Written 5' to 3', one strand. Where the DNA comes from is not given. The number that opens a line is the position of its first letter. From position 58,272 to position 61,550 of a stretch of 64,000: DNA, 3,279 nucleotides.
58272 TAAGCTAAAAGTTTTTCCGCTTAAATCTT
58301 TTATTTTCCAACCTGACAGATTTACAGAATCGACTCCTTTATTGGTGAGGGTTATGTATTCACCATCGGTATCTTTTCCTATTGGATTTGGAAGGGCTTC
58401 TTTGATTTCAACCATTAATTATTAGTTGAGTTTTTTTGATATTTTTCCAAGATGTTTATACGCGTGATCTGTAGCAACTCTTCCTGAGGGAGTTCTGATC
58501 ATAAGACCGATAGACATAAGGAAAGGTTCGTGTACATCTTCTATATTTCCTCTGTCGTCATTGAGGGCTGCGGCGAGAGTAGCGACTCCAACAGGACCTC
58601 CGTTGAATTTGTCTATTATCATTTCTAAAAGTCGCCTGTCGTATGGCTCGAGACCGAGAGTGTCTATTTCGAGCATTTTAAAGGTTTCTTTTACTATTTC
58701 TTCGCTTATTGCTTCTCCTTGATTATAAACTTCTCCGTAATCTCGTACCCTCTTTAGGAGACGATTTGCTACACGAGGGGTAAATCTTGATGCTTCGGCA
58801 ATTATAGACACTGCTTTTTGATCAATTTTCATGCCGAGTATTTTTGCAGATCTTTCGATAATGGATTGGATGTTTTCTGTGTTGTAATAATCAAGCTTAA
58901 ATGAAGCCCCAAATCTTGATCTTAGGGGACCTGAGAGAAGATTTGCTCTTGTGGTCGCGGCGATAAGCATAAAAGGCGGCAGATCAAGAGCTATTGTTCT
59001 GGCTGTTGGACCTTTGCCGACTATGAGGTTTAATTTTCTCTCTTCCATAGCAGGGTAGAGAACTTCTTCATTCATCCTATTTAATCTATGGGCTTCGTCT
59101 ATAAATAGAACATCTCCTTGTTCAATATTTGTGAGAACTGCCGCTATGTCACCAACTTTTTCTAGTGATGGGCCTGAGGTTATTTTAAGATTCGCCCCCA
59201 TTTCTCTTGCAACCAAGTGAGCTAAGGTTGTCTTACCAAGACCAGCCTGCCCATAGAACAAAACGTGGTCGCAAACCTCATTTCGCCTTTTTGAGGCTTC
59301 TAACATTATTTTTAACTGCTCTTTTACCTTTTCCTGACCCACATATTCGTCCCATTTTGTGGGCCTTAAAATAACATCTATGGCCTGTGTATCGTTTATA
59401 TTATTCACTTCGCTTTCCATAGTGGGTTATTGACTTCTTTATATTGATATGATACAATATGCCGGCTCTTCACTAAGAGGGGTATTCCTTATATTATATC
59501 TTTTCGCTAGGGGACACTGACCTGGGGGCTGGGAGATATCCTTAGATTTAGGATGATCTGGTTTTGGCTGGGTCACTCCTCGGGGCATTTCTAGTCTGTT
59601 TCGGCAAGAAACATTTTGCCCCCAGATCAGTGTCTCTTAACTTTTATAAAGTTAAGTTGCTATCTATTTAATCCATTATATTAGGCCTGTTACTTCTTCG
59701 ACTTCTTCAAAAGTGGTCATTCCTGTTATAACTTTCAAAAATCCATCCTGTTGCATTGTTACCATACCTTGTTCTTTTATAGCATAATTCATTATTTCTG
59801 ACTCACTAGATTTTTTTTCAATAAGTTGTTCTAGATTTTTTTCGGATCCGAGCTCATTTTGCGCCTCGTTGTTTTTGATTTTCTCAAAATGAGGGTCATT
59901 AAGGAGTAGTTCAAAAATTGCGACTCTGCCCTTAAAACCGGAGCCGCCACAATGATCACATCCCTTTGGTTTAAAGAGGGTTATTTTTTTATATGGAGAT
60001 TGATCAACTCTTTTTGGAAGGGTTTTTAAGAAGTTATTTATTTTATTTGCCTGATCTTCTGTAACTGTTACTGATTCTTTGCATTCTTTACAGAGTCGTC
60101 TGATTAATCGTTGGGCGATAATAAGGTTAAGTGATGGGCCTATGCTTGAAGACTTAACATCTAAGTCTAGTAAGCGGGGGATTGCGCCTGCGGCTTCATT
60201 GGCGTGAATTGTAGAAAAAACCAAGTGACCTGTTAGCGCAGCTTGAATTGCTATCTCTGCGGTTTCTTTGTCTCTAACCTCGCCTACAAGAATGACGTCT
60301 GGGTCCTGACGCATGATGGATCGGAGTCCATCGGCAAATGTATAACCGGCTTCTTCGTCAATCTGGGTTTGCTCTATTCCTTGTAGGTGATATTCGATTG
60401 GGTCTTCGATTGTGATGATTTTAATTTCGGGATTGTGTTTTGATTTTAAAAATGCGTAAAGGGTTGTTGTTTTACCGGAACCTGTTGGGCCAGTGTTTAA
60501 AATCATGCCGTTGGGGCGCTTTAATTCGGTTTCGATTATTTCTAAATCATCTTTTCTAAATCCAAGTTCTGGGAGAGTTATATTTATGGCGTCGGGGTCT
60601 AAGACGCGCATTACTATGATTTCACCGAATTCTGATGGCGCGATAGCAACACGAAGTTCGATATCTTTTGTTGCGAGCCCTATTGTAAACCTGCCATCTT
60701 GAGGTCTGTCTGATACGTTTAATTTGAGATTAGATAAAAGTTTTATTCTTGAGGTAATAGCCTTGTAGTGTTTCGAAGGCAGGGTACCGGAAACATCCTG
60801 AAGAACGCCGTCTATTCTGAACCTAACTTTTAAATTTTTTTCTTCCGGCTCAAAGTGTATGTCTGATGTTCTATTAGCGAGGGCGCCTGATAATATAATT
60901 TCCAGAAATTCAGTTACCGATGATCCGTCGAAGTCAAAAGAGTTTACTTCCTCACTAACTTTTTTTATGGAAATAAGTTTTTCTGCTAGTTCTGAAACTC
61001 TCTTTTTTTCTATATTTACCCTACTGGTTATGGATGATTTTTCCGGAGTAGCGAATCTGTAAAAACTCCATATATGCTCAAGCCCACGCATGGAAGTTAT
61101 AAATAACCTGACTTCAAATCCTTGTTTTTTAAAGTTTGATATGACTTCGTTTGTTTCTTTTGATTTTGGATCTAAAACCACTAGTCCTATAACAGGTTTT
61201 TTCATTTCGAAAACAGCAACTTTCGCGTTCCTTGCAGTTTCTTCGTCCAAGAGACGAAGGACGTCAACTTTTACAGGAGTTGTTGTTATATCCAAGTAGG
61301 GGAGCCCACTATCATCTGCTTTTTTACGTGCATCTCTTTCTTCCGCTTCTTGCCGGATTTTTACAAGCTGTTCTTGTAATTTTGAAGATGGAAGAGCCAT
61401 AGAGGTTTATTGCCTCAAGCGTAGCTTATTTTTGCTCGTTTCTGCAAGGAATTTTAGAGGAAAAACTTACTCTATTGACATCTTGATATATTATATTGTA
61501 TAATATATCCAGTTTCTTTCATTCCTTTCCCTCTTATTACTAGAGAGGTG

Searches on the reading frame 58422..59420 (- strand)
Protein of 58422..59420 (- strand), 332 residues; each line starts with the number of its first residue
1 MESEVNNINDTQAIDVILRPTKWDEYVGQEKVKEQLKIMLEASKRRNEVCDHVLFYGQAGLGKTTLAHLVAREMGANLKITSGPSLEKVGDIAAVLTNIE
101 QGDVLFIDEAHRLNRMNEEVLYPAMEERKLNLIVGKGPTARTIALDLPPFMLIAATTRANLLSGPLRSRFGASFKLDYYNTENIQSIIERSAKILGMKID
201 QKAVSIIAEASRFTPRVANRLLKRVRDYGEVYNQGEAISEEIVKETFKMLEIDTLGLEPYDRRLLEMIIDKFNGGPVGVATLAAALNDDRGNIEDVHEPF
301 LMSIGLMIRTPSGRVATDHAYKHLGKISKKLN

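Call 27: list_cluster_members(proteins=[window:38664-39074:+, window:58422-59420:-, window:56162-57409:-, window:59676-61400:-])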
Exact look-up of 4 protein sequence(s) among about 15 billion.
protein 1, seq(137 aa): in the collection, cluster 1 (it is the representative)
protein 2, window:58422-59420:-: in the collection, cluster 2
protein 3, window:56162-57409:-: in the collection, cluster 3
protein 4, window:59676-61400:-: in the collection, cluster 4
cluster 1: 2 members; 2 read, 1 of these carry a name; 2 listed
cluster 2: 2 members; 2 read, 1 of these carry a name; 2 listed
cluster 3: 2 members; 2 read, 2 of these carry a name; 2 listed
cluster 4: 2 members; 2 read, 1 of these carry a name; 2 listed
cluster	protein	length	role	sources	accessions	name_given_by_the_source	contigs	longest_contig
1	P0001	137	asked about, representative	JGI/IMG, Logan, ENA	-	-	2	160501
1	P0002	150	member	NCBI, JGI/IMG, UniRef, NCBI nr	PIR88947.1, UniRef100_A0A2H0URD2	MAG: hypothetical protein COU07_03570 [Candidatus Harrisonbacteria bacterium ... | UPF0102 protein COU07_03570 n=1 Tax=Candidatus Harrisonbacteria bacterium ...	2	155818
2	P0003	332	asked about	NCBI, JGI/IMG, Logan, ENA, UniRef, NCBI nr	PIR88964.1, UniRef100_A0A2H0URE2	MAG: Holliday junction branch migration DNA helicase RuvB [Candidatus Harrisonbacteria ... | Holliday junction branch migration complex subunit RuvB n=1 Tax=Candidatus ...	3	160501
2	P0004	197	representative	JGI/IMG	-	-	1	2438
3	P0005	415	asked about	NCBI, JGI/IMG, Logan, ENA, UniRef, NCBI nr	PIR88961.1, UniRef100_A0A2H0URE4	MAG: trigger factor [Candidatus Harrisonbacteria bacterium ... | Trigger factor n=1 Tax=Candidatus Harrisonbacteria bacterium ...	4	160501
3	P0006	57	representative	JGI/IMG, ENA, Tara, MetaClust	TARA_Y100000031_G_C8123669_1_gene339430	hypothetical protein | strand:- start:452 stop:625 length:174 start_codon:yes stop_codon:yes gene_type:complete | TARA_039_MES_0.22-1.6_C8123669_1_gene339430 "" ""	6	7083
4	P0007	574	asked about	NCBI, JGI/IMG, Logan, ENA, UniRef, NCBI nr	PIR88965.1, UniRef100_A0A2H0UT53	MAG: hypothetical protein COU07_03690 [Candidatus Harrisonbacteria bacterium ... | Bacterial type II secretion system protein E domain-containing protein n=1 Tax=Candidatus ...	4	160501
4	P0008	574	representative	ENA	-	-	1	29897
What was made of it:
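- The organism was identified from NCBI protein names (call 27).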

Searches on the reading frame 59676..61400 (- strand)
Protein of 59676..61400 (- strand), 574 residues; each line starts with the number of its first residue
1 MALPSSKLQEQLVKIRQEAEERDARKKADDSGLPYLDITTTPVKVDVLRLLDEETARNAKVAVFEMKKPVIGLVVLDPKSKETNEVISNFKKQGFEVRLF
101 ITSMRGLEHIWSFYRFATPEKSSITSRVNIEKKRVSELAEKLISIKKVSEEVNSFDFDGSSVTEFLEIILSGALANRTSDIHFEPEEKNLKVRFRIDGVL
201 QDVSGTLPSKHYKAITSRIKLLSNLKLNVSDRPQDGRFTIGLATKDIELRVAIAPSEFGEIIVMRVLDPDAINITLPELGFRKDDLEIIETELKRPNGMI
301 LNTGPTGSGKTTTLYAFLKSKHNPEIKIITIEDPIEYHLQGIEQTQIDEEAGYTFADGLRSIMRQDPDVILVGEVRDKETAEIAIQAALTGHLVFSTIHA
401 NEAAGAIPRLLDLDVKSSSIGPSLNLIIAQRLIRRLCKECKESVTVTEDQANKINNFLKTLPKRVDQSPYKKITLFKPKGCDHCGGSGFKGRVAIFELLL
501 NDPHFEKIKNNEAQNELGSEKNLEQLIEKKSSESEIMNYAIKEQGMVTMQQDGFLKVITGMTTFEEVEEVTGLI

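Call 15: find_encoding_contigs(protein=window:59676-61400:-, flank=10000, max_places=4)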
Protein window:59676-61400:- (574 aa): 6 contigs read that carry it; 4 places shown.
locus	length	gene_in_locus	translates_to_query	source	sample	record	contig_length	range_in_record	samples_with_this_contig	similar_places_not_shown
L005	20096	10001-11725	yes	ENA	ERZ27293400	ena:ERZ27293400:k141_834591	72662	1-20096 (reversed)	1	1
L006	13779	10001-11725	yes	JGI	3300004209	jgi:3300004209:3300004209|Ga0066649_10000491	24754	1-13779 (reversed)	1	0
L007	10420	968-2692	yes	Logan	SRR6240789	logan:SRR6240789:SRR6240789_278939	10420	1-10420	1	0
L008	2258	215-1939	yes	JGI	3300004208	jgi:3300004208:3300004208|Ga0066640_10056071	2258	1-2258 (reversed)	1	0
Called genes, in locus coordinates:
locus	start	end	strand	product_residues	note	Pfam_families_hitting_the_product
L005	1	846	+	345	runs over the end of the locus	-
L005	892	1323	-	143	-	PF01424:R3H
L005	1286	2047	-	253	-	PF02096:60KD_IMP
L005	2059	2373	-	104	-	PF00825:Ribonuclease_P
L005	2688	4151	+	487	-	PF11638:DnaA_N, PF00308:Bac_DnaA, PF01695:IstB_IS21, PF00004:AAA (faint), PF08299:Bac_DnaA_C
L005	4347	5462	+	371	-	PF00712:DNA_pol3_beta, PF02767:DNA_pol3_beta_2, PF02768:DNA_pol3_beta_3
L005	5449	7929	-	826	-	PF00912:Transgly, PF00905:Transpeptidase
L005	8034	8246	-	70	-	-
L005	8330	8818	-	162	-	PF02075:RuvC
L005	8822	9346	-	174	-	PF20772:TACO1_YebC_N, PF01709:Transcrip_reg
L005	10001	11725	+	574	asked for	PF00437:T2SSE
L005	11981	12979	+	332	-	PF05496:RuvB_N, PF07728:AAA_5 (weak), PF00004:AAA, PF17864:AAA_lid_4, PF05491:WHD_RuvB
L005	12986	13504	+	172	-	PF00932:LTD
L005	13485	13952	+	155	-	PF02367:TsaE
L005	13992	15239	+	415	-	PF05697:Trigger_N, PF00254:FKBP_C, PF05698:Trigger_C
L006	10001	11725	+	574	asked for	PF00437:T2SSE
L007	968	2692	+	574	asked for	PF00437:T2SSE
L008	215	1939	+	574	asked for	PF00437:T2SSE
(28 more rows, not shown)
